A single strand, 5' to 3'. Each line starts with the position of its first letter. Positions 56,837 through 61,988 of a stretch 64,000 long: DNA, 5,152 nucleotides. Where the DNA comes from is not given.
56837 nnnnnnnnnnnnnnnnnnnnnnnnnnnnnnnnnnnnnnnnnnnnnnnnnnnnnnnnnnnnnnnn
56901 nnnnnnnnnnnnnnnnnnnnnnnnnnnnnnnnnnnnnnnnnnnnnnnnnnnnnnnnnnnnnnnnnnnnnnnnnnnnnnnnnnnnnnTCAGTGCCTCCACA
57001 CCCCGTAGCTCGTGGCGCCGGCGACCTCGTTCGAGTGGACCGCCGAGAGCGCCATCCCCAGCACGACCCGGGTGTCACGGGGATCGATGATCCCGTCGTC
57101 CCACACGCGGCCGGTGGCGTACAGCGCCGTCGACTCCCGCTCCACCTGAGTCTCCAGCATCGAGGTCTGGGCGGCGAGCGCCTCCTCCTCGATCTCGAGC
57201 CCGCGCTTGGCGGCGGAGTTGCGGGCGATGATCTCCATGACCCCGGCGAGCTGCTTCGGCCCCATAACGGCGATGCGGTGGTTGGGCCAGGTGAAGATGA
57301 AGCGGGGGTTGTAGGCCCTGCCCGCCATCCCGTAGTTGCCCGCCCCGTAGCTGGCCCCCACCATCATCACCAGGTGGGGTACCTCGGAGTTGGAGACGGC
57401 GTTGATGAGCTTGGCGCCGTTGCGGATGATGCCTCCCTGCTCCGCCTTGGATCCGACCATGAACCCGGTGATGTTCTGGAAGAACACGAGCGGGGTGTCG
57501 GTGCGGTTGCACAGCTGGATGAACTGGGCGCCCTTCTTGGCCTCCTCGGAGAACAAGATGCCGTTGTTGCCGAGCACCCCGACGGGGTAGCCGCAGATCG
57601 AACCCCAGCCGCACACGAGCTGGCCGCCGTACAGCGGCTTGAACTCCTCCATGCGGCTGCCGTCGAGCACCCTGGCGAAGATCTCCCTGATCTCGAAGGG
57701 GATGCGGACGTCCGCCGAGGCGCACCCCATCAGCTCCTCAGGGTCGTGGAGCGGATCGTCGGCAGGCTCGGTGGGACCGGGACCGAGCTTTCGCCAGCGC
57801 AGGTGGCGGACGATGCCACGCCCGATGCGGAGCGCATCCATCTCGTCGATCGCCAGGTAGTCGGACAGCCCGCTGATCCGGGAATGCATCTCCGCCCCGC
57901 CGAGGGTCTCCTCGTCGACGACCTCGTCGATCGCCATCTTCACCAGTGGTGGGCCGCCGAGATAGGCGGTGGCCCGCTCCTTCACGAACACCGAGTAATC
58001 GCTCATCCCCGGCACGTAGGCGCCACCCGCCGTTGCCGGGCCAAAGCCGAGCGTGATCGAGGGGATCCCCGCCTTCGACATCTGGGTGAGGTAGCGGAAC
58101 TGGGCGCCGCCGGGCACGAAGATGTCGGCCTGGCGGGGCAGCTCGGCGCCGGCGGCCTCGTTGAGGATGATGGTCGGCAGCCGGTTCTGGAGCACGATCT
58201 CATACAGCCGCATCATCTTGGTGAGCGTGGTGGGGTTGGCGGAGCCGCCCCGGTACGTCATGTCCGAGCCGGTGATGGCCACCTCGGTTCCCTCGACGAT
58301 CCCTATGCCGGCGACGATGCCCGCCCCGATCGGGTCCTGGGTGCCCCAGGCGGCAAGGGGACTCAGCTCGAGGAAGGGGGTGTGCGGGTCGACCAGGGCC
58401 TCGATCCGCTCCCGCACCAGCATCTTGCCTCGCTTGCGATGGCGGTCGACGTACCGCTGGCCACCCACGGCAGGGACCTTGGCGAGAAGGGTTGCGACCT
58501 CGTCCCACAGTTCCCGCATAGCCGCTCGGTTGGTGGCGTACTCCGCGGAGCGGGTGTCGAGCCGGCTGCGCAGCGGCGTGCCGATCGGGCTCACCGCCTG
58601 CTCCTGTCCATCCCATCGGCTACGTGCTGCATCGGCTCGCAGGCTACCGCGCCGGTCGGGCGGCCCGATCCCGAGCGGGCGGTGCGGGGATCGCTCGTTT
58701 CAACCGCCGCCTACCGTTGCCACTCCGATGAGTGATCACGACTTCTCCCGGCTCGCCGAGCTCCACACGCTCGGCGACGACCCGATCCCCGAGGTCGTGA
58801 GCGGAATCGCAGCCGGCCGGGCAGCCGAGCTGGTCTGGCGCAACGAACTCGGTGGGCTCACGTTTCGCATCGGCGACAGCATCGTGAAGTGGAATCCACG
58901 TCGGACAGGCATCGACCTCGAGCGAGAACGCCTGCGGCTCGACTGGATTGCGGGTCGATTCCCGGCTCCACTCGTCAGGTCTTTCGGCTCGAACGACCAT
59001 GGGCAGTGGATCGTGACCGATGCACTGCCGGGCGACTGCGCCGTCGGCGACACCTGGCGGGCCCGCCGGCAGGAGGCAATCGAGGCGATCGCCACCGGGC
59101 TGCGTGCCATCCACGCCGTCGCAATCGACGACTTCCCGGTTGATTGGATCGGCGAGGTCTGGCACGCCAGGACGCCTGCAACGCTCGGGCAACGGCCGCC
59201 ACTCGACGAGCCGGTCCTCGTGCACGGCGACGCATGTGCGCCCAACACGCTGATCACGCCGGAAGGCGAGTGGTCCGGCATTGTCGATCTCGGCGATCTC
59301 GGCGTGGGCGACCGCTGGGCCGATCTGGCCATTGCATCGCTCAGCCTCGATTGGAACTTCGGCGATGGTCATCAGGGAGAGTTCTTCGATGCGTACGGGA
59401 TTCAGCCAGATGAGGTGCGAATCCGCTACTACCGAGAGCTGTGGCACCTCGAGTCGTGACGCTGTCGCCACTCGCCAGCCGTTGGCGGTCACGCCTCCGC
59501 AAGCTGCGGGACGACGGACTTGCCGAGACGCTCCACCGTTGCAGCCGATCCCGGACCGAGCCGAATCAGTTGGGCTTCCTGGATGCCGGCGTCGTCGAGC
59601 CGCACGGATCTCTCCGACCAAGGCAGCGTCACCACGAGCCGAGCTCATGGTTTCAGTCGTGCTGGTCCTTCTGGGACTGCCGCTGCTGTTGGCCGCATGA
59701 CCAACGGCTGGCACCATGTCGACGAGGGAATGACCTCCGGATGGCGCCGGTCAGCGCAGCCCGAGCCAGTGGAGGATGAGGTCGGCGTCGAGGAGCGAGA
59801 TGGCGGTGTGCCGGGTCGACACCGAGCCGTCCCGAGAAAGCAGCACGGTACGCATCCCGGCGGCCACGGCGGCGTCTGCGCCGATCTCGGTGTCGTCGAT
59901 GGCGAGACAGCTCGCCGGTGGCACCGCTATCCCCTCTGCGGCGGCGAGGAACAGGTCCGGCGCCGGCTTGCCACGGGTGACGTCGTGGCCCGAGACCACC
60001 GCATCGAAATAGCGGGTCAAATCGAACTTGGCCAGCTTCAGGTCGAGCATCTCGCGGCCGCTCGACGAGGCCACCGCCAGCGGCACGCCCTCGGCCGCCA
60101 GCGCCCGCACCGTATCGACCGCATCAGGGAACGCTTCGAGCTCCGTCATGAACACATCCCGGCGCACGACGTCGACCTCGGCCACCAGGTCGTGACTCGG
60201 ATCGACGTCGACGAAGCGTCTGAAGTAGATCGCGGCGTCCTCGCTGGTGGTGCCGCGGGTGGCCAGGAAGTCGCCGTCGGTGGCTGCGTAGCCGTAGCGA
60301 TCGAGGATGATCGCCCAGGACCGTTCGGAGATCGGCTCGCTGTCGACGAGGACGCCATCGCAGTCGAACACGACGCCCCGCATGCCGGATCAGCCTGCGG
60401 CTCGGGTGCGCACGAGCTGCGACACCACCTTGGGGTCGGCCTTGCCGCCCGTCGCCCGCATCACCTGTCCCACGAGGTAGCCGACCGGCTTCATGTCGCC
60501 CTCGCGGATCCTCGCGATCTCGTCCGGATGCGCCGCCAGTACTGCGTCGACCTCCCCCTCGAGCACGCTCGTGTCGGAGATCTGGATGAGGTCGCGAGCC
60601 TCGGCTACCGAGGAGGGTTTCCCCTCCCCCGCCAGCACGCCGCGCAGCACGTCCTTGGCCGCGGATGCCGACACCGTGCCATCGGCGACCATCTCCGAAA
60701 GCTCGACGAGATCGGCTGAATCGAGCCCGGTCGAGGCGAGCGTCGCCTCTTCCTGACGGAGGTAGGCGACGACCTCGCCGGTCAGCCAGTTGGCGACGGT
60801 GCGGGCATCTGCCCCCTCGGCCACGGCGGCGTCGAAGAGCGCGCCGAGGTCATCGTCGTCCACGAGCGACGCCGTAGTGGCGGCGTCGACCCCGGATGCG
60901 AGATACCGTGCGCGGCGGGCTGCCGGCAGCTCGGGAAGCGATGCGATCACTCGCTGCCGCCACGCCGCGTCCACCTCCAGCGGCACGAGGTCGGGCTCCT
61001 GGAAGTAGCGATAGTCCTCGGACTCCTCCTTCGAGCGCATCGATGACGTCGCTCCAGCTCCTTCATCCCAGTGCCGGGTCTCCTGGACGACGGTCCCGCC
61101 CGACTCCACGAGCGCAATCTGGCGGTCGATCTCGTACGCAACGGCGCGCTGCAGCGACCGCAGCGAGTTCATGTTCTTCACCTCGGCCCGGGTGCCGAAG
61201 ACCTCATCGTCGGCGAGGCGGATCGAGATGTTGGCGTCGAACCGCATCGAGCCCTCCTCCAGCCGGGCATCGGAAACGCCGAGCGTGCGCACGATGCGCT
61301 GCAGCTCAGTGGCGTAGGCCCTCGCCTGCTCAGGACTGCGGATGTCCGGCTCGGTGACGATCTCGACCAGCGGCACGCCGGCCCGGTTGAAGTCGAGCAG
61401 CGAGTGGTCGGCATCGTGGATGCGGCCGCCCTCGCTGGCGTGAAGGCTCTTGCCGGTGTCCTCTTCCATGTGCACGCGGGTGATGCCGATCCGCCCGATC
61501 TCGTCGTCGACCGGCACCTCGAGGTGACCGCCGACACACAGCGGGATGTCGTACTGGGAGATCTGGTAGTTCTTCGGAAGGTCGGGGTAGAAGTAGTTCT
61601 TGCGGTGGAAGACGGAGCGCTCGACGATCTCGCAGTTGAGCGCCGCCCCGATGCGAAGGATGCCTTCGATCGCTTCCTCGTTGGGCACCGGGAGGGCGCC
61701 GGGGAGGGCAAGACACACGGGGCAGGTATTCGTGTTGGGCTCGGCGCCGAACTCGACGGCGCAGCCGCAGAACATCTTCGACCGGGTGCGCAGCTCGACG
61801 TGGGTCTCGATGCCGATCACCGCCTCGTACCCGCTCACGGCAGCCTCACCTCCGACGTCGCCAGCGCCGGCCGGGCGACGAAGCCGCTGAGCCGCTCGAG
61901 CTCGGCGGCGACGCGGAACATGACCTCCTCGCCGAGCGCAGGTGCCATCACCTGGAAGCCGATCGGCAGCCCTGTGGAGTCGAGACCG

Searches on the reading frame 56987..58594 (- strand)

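Call 32: search_protein_families(library=pfam, proteins=[window:56987-58594:-])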
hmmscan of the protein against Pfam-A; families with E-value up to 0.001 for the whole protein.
window:56987-58594:- (535 aa): 2 families
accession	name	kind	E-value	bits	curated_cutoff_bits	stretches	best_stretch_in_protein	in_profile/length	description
PF01039.27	Carboxyl_trans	-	3.6e-118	395.7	22.3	1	52-524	2-483/493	Carboxyl transferase domain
PF03255.19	ACCA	-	1.4e-07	31.4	23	0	92-201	93-210/310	Acetyl co-enzyme A carboxylase carboxyltransferase-like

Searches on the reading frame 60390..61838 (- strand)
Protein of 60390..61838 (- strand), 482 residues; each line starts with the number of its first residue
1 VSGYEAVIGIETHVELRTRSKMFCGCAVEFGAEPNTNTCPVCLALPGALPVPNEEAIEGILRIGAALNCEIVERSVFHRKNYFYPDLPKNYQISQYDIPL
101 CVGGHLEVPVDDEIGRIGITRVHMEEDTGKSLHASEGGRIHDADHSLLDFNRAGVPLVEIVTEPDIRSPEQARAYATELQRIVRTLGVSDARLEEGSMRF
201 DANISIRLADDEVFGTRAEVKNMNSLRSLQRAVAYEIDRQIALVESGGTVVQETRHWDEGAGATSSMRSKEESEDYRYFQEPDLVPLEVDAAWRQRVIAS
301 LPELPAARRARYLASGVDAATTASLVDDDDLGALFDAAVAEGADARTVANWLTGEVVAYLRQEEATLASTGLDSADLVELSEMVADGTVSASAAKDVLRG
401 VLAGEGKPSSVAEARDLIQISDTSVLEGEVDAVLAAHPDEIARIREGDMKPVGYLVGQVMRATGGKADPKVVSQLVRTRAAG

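Call 25: find_encoding_contigs(protein=window:60390-61838:-, flank=10000, max_places=3)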
Protein window:60390-61838:- (482 aa): no gene with exactly this product is on record in the collection.
